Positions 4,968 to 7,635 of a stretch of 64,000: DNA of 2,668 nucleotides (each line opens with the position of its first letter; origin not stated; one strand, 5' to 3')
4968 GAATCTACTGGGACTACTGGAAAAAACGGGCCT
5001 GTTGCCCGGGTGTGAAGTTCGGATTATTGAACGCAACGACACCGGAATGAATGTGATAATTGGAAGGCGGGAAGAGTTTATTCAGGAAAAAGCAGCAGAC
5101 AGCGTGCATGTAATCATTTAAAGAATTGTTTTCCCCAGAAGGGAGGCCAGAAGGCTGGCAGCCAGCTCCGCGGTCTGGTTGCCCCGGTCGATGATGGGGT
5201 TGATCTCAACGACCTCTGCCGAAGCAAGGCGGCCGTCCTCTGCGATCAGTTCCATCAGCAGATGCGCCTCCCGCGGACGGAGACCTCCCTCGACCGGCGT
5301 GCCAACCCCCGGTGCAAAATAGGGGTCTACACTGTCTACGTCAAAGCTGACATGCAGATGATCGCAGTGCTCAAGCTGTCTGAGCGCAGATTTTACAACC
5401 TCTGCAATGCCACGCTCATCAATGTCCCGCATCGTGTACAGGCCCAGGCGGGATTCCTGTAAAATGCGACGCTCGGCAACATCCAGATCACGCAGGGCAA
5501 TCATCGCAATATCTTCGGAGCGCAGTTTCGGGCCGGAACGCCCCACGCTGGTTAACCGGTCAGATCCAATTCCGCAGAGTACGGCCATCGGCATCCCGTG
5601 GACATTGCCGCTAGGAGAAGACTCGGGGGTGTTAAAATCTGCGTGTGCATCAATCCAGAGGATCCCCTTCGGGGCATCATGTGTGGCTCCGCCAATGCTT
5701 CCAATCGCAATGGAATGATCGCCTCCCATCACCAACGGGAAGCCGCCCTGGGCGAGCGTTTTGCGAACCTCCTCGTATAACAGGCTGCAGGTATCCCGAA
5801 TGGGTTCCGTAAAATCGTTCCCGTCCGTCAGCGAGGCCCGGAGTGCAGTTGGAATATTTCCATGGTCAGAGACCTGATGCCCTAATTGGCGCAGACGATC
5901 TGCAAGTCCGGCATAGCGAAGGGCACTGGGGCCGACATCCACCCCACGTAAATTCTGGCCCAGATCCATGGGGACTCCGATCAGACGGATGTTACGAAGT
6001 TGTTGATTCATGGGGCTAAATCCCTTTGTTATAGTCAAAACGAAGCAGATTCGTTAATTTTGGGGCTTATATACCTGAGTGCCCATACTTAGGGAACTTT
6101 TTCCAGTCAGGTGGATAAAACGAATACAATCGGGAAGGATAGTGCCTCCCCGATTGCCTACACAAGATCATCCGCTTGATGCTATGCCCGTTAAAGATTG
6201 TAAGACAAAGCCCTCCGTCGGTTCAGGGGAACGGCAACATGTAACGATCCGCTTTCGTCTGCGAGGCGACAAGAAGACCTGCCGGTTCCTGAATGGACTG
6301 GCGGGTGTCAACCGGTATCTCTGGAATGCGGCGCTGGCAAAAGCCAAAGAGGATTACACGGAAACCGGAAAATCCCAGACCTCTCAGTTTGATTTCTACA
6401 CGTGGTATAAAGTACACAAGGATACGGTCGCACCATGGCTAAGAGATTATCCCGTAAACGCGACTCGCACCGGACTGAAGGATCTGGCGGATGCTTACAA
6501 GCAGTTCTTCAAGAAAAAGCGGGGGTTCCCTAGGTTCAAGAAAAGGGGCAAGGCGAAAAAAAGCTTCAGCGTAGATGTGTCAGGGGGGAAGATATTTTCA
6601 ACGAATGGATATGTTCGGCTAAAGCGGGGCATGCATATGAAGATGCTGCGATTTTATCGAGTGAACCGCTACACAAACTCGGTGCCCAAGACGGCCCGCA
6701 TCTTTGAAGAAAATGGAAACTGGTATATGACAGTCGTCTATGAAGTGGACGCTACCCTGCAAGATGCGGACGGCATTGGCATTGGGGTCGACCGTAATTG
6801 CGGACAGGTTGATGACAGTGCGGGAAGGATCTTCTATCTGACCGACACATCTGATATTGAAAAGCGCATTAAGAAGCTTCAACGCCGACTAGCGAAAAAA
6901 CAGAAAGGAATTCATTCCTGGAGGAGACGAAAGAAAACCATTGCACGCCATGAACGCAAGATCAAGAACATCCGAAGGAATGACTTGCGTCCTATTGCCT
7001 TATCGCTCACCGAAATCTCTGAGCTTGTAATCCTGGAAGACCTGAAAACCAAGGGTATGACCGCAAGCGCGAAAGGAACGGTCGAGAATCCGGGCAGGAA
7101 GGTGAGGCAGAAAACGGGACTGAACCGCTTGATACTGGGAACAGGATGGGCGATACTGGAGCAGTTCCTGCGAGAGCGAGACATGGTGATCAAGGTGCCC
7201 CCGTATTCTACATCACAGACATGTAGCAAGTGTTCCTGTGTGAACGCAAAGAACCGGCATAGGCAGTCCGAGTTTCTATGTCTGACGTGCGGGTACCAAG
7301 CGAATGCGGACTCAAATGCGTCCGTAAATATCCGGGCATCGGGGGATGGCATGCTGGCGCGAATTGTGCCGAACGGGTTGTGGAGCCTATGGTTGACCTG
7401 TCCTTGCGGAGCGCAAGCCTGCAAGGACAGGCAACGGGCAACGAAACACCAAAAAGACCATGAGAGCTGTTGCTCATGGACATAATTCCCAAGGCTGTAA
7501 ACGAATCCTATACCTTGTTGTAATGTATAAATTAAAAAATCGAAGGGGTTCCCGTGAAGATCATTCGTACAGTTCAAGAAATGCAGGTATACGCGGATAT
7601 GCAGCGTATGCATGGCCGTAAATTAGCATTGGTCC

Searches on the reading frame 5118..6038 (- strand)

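Call 8: search_protein_families(library=ncbifam, proteins=[window:5118-6038:-], max_evalue=0.001)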
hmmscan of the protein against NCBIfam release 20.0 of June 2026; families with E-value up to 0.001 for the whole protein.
window:5118-6038:- (306 aa): 5 families
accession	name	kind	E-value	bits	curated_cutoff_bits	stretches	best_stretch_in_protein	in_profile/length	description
TIGR01229.1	rocF_arginase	equivalog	7.3e-88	294.8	227.6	1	19-305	2-299/300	arginase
TIGR01227.1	hutG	equivalog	7.3e-28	97.7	229.15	2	194-301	199-306/307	formimidoylglutamase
TIGR01230.1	agmatinase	equivalog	5.2e-27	95.2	174.3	1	19-301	17-273/275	agmatinase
NF002564.0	PRK02190.1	subfamily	1.5e-22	80.2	302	1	15-302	33-299/307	agmatinase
NF010347.0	PRK13775.1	equivalog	3.9e-10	39.5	381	1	200-299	223-322/331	formimidoylglutamase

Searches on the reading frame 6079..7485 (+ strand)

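Call 8: search_protein_families(library=ncbifam, proteins=[window:6079-7485:+], max_evalue=0.001)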
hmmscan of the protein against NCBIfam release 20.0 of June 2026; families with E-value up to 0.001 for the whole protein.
window:6079-7485:+ (468 aa): 6 families
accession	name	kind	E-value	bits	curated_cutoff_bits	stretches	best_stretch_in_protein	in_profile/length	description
NF040570.1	guided_TnpB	subfamily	2.5e-54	185.1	100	1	57-420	1-388/389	RNA-guided endonuclease TnpB family protein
NF038281.1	IS200_TnpB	exception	2e-40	139.1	425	1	56-422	3-359/360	IS200/IS605 family element RNA-guided endonuclease TnpB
NF038280.1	IS607_TnpB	exception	1.4e-22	80.3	350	1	57-424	6-394/431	IS607 family element RNA-guided endonuclease TnpB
NF038192.1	V_cas_c2c8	exception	1.1e-15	57.7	350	1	121-392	147-457/457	type V CRISPR-associated protein C2c8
NF049972.1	CRISPR_Cas12f2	exception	4.2e-13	48.9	450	1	213-418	307-515/524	type V CRISPR-associated effector Cas12f2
NF045604.1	cas_Cas12e_CasX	equivalog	1.4e-07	30.2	200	1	392-418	855-881/886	type V CRISPR RNA-guided endonuclease Cas12e/CasX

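Call 9: search_protein_families(library=padloc, proteins=[window:6079-7485:+], max_evalue=0.001)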
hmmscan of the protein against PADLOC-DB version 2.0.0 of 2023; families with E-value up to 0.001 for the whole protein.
window:6079-7485:+ (468 aa): 21 families
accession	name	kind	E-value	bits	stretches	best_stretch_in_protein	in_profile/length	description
PDLC01700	Cas12f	-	5.5e-48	162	1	108-421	84-423/458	CAS-V-F; effector__SPE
PDLC00933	Cas12u4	-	6.4e-47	158.5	1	81-428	53-440/488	Cas12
PDLC00931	Cas12u2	-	8.8e-35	119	1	111-449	118-435/445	Cas12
PDLC01698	Cas12f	-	1.3e-30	105.1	1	105-419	100-406/411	CAS-V-F; effector__SPE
PDLC01691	Cas12f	-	1.8e-24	85.3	1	75-419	23-326/332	CAS-V-F; effector__SPE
PDLC01039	Csx1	-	2.7e-21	74.5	1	100-421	44-309/315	found elsewhere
PDLC01674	Cas12f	-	8.5e-20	69.1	1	96-420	51-356/389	CAS-V-F; effector__SPE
PDLC01678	Cas12f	-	8.5e-20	69.1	1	96-420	51-356/389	Cas14c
PDLC01699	Cas12f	-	3.1e-17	60.9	1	370-421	340-391/399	CAS-V-F; effector__SPE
PDLC00932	Cas12u3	-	3.3e-17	61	1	370-421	337-388/398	Cas12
PDLC01690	Cas12f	-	7.1e-12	43.3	1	128-362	103-335/440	CAS-V-F; effector__SPE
PDLC01673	Cas12f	-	1.2e-08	32.4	1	370-418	446-496/507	CAS-V-F; effector__SPE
PDLC01692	Cas12f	-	2.7e-08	31.1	1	263-418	366-525/532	CAS-V-F; effector__SPE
PDLC01677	Cas12f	-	6.3e-08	30.1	1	370-418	445-496/506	Cas14b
PDLC00930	Cas12u1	-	9e-08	29.4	1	263-418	371-526/533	Cas12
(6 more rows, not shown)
